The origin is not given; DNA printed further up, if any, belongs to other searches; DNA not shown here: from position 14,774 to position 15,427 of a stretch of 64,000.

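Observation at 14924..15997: KaiC/RadA-type ATPase fused to a nuclease-like N-domain, next to XPB-Bax1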

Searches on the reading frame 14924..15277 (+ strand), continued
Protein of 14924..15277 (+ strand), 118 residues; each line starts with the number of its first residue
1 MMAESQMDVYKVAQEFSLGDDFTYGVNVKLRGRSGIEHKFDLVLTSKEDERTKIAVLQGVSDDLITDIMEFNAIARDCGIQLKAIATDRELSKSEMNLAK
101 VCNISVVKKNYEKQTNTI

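Call 56: list_cluster_members(proteins=[P0032, P0031, P0042, P0049, P0047, P0063, P0024, P0021, P0025, P0029])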
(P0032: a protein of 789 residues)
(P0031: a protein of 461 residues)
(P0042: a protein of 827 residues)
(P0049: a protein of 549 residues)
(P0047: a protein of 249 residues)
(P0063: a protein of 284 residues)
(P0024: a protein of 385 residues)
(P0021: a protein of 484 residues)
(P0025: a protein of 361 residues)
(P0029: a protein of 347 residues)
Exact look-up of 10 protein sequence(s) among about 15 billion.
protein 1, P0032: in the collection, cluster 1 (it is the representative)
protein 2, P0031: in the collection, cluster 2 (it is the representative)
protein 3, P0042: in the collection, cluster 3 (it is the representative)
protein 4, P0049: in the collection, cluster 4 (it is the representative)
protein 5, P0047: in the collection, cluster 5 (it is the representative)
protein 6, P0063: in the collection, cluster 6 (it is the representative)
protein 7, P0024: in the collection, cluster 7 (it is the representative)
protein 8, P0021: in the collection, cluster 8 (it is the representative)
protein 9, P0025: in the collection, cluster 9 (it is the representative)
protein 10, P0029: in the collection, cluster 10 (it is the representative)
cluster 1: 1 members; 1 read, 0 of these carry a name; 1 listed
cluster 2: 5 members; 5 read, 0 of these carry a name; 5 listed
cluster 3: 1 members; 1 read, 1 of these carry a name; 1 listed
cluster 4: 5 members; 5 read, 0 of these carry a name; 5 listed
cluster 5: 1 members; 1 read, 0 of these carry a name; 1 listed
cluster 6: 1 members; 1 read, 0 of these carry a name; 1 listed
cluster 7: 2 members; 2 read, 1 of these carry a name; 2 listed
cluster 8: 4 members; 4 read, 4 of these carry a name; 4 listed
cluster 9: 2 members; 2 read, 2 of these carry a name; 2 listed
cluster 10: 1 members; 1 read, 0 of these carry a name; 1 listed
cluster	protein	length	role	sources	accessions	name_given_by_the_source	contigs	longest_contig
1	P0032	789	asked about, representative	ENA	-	-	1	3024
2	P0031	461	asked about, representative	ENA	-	-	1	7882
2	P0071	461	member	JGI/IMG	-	-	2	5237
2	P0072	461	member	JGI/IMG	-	-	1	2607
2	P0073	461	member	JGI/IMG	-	-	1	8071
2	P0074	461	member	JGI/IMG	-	-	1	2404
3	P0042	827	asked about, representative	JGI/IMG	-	CheY-like chemotaxis protein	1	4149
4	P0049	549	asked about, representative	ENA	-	-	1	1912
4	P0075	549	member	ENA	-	-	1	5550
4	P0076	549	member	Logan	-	-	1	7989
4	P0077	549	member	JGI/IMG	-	-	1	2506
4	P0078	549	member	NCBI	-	-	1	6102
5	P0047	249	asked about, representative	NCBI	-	-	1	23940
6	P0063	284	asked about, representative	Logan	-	-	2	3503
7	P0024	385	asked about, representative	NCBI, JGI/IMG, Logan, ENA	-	hypothetical protein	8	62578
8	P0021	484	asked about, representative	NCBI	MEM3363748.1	MAG: ATPase domain-containing protein [Thermoplasmatales archaeon]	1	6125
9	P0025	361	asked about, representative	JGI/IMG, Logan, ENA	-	circadian clock protein KaiC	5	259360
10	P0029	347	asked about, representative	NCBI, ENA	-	-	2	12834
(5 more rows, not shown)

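Call 62: search_protein_families(library=padloc, proteins=[window:14924-15277:+, P0021, P0029, L029:7168-7986:+], max_evalue=0.01)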
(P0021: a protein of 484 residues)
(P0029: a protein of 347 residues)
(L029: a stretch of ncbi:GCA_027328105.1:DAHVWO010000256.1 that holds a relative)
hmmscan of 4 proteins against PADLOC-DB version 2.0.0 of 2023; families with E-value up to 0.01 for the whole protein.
window:14924-15277:+ (118 aa): 1 family
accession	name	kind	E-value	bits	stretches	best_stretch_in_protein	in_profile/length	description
PDLC04539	PDC-M24B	-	0.00049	17.7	1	20-68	148-197/255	-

P0021 (484 aa): 2 families
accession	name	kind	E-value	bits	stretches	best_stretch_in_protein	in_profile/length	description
PDLC04140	mad8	-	4.6e-06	24.4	1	240-333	5-89/314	mads_8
PDLC01730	typeIV_DinG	-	0.0082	12.5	0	249-292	131-174/802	Csf4_1_IVA1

P0029 (347 aa): 0 families

L029:7168-7986:+ (272 aa): 0 families

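Call 63: search_solved_structures(query=A3, max_evalue=1, show_alignments=2)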
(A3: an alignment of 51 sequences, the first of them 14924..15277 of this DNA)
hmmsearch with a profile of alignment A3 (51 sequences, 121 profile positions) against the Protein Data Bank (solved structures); distinct sequences matched with E-value up to 1: 3.
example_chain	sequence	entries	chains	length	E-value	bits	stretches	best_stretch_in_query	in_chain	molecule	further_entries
1y88_A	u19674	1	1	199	0.025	17.4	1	13-109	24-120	Hypothetical protein AF1548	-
9r2l_A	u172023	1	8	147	0.83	12.5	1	3-39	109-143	N37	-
2gs8_A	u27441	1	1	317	0.89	12.4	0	78-114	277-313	mevalonate pyrophosphate decarboxylase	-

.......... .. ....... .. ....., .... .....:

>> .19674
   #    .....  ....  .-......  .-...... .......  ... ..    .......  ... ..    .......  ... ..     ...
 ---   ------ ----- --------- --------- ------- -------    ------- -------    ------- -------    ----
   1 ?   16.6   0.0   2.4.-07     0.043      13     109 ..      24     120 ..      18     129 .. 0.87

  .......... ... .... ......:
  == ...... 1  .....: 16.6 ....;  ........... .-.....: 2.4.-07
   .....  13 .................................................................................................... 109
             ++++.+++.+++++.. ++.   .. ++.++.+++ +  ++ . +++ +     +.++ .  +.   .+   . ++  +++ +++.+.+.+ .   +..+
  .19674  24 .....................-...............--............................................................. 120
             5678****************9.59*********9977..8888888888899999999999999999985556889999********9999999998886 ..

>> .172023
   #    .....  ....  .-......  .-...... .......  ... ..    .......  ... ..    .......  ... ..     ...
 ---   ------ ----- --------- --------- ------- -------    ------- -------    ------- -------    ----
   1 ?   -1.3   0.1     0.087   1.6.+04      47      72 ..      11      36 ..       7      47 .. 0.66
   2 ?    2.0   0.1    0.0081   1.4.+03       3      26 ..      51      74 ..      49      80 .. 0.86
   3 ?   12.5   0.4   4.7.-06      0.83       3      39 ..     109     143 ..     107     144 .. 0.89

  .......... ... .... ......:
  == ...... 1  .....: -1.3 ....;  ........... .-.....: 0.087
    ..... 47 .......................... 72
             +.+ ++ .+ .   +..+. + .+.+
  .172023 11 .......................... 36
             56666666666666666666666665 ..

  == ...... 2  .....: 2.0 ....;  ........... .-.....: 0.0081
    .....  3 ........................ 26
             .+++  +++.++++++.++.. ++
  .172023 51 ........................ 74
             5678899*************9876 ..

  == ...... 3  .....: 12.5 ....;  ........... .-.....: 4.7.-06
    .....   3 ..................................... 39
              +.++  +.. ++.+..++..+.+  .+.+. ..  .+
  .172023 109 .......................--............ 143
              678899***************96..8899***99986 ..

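Call 76: search_solved_structures(query=A8, max_evalue=5, show_alignments=1)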
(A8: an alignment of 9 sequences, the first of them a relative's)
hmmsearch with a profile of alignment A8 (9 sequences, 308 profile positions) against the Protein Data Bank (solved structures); distinct sequences matched with E-value up to 5: 1.
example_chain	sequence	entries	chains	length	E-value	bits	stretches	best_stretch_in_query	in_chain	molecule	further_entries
5ijj_A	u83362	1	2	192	0.099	14.7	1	184-287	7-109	SPX domain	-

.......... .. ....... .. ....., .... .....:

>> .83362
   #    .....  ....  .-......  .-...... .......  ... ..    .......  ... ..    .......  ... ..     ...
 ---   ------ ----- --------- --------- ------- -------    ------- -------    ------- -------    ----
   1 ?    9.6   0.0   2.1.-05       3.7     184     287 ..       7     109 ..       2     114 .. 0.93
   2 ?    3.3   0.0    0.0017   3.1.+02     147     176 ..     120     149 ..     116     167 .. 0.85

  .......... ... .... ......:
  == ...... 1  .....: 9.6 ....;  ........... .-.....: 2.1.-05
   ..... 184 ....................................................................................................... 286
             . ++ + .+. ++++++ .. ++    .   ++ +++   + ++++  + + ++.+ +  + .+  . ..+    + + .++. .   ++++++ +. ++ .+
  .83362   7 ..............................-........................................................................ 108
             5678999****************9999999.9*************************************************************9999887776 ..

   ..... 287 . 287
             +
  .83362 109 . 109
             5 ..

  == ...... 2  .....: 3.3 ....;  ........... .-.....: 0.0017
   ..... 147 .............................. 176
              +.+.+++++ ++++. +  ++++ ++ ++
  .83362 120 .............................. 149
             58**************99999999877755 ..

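Call 77: search_protein_families(library=ncbifam, proteins=[L029:7168-7986:+, L033:4540-5460:-], max_evalue=0.01)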
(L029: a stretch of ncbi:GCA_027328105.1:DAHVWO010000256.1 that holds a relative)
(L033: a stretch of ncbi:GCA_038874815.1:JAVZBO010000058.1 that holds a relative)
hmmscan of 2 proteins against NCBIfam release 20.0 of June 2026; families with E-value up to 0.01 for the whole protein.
L029:7168-7986:+ (272 aa): 0 families

L033:4540-5460:- (306 aa): 0 families
